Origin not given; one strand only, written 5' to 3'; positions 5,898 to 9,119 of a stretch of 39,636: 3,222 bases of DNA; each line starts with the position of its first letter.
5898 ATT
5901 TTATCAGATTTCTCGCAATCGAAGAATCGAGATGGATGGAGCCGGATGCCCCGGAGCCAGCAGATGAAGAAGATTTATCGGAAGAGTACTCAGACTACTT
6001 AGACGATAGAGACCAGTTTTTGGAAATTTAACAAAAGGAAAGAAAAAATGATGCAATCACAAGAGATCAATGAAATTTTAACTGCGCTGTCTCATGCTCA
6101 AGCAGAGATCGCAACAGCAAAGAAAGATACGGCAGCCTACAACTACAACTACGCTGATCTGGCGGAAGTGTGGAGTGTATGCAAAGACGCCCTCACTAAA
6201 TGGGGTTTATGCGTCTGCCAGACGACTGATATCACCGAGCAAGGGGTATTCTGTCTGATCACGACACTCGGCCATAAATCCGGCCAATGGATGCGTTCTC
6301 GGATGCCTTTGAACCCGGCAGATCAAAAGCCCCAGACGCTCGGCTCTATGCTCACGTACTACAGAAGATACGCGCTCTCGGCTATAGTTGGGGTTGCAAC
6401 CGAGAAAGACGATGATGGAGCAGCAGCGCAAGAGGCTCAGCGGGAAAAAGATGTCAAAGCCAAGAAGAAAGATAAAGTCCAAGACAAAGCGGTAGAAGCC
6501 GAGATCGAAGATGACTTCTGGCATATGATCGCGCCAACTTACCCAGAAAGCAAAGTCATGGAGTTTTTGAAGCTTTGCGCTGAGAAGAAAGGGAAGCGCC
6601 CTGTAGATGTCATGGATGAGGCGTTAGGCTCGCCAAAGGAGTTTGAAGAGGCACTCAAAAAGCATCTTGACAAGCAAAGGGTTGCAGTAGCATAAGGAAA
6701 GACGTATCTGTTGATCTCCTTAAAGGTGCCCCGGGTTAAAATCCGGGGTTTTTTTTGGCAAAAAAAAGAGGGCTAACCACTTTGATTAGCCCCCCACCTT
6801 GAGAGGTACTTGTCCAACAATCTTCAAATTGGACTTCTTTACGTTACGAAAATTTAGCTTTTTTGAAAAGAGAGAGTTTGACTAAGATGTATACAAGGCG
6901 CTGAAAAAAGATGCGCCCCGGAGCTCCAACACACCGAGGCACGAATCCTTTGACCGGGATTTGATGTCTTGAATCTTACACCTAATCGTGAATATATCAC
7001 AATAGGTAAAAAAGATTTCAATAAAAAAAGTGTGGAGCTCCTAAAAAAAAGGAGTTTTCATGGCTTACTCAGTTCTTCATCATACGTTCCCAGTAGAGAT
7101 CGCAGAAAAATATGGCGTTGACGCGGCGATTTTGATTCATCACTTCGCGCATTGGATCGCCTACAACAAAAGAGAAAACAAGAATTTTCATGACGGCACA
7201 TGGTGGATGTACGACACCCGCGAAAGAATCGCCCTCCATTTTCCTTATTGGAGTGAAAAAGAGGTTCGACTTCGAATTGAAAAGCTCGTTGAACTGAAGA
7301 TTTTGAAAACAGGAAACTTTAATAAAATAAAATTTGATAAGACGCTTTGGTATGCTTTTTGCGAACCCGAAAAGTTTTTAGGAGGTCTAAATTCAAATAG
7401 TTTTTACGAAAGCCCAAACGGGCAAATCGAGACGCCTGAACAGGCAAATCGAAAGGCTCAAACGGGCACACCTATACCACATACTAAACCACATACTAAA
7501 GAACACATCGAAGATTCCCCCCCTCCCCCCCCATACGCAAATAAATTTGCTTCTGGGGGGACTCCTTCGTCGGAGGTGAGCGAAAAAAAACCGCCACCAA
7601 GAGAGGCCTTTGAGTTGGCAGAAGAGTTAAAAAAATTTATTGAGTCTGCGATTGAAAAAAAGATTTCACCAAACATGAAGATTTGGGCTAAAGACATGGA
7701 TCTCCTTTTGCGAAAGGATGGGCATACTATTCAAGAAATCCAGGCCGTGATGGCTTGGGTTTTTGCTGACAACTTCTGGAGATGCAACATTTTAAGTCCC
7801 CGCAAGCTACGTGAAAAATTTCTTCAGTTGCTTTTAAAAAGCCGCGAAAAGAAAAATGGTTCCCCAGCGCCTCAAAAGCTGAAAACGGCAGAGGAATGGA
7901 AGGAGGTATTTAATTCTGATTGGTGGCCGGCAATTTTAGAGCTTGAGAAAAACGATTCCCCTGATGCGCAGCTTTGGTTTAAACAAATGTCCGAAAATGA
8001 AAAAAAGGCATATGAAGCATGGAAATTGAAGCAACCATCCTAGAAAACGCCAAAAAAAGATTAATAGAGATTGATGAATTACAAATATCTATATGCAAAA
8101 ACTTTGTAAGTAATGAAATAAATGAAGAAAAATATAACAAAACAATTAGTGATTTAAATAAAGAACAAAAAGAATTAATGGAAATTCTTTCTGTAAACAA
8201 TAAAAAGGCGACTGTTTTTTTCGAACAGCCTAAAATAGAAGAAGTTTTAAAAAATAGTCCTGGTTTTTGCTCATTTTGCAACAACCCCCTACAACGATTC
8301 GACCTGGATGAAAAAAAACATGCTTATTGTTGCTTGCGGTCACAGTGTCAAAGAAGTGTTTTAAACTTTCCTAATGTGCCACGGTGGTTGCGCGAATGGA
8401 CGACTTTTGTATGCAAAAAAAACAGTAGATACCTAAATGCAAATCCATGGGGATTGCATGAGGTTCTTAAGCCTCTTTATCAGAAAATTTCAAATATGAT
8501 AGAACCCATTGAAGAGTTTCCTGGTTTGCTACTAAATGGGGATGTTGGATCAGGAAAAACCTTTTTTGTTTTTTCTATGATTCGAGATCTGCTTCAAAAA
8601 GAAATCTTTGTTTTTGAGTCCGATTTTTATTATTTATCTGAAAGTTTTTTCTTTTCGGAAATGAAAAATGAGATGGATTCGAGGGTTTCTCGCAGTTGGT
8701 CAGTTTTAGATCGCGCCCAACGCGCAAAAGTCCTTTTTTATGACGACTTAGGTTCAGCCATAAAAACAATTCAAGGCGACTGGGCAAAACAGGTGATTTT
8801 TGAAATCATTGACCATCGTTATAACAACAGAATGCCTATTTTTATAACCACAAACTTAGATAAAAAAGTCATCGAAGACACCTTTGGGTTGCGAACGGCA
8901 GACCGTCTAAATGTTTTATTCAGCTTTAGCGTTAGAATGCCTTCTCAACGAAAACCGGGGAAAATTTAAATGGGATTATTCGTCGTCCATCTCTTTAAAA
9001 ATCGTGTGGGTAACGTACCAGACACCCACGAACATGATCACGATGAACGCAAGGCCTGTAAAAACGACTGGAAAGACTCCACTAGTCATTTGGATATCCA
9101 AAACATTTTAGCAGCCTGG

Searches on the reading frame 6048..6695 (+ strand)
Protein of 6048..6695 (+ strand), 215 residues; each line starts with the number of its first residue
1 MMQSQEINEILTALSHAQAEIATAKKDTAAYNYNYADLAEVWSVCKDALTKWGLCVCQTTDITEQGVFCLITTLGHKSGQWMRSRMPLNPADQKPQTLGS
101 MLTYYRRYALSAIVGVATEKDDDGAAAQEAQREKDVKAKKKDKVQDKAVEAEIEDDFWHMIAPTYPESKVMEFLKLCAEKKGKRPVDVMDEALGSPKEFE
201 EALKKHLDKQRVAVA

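Call 17: search_protein_families(library=pfam, proteins=[window:6048-6695:+], max_evalue=0.01)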
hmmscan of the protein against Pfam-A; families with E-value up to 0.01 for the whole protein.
window:6048-6695:+ (215 aa): 1 family
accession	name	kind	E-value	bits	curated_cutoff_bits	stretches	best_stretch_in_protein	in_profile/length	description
PF04404.17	ERF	-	2.8e-25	89.5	25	1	12-149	3-151/153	ERF superfamily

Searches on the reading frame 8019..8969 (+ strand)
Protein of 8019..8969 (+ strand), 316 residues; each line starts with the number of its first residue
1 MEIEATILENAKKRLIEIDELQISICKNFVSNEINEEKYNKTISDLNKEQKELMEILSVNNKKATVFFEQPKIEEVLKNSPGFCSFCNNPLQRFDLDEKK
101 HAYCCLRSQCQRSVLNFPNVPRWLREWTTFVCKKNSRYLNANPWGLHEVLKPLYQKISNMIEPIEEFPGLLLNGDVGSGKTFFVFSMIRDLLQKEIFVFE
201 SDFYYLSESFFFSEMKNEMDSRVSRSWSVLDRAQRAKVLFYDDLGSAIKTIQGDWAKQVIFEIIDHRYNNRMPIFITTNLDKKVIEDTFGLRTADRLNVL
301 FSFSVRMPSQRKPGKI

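Call 17: search_protein_families(library=pfam, proteins=[window:8019-8969:+], max_evalue=0.01)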
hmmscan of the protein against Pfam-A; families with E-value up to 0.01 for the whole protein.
window:8019-8969:+ (316 aa): 3 families
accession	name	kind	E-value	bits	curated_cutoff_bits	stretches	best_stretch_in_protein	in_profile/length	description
PF00004.35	AAA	-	0.00012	22.9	21.2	1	170-286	1-116/131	ATPase family associated with various cellular activities (AAA)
PF01695.23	IstB_IS21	-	0.00034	20.6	24.1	1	166-283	91-197/238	IstB-like ATP binding protein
PF02367.23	TsaE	-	0.0052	17.2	26.6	1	157-206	14-58/128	Threonylcarbamoyl adenosine biosynthesis protein TsaE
